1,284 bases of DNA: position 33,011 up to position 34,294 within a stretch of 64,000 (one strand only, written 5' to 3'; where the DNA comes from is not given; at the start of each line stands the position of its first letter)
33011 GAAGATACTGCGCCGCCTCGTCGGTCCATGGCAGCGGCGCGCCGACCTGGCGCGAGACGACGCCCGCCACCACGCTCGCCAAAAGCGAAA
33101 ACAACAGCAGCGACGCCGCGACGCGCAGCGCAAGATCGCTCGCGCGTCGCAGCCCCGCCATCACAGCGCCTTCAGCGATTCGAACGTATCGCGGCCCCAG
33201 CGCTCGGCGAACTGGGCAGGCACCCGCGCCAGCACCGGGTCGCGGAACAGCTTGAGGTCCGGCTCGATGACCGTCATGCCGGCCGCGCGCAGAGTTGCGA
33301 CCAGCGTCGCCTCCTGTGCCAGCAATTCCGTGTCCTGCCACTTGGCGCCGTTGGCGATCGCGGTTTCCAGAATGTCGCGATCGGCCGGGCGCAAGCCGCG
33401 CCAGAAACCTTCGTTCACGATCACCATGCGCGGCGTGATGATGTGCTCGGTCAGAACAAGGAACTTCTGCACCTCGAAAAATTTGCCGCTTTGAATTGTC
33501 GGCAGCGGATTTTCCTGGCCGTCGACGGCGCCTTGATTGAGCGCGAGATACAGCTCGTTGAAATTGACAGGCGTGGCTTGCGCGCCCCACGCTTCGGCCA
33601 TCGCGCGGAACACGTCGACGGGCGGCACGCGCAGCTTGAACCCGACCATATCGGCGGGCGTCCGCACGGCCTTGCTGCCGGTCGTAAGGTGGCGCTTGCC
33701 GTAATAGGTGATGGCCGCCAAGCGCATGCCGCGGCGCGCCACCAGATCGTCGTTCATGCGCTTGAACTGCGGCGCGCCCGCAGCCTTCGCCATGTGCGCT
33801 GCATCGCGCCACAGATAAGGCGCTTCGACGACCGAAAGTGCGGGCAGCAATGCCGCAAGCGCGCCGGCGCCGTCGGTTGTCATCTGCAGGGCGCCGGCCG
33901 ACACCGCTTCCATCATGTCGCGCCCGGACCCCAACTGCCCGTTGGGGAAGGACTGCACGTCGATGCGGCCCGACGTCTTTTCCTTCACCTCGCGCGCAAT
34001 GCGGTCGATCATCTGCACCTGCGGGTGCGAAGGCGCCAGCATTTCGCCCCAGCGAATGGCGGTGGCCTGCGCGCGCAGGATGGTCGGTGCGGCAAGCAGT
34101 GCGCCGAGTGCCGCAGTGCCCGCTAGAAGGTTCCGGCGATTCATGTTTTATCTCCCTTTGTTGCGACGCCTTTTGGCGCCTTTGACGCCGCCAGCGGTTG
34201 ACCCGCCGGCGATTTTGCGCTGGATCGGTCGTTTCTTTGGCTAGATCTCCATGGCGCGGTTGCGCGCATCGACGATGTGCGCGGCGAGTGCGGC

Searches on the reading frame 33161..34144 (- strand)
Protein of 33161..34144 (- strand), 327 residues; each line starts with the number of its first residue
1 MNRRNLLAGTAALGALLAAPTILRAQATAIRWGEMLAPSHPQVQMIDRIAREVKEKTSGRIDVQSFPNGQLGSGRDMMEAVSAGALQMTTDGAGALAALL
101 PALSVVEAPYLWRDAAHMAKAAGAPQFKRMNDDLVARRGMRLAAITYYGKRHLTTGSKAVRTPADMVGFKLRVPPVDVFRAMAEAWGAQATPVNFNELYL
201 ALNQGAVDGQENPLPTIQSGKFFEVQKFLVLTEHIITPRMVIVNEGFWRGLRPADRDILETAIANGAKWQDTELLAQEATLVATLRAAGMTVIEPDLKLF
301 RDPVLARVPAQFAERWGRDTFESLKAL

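Call 20: search_solved_structures(query=window:33161-34144:-, max_evalue=1e-20)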
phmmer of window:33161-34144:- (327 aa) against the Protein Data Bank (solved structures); distinct sequences matched with E-value up to 1e-20: 74 (the best 60 are shown).
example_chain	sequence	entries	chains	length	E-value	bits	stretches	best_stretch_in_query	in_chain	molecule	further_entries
4p9k_A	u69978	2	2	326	5.9e-50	173.5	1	28-325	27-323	TRAP dicarboxylate transporter, DctP subunit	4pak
9fve_A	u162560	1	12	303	6.4e-47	163.5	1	27-305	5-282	Sialic acid-binding periplasmic protein SiaP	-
9fvb_A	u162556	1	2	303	8.8e-47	163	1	27-305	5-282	Sialic acid-binding periplasmic protein SiaP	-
4mmp_A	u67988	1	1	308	1.1e-46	162.7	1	30-302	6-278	Sialic Acid Binding Protein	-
7a5q_A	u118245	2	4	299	1.3e-46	162.5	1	29-305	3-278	DctP family TRAP transporter solute-binding subunit | Sialic acid-binding periplasmic protein SiaP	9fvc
4mag_A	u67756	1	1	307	1.5e-46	162.3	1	29-305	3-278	Sialic Acid Binding Protein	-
7a5c_A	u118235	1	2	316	1e-45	159.6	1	27-305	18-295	Sialic acid-binding periplasmic protein SiaP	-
5ltc_B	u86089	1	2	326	1.1e-45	159.4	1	27-305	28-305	C4-dicarboxylate-binding periplasmic protein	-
4pdh_A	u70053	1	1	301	4.5e-45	157.4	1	40-325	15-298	TRAP dicarboxylate transporter, DctP subunit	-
4mnp_A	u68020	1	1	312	6.9e-44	153.5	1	37-303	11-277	N-acetylneuraminate-binding protein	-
9bhf_A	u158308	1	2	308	8.4e-44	153.3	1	32-325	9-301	DctP family TRAP transporter solute-binding subunit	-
9bh3_A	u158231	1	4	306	8.7e-44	153.2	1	33-325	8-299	DctP family TRAP transporter solute-binding subunit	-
4p47_A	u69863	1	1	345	9e-44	153.2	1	14-323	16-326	TRAP dicarboxylate transporter, DctP subunit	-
2xxk_A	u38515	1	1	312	1.1e-43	152.8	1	33-325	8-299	SIALIC ACID-BINDING PERIPLASMIC PROTEIN SIAP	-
4pf6_A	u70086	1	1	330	1.2e-43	152.8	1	57-327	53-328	C4-dicarboxylate-binding protein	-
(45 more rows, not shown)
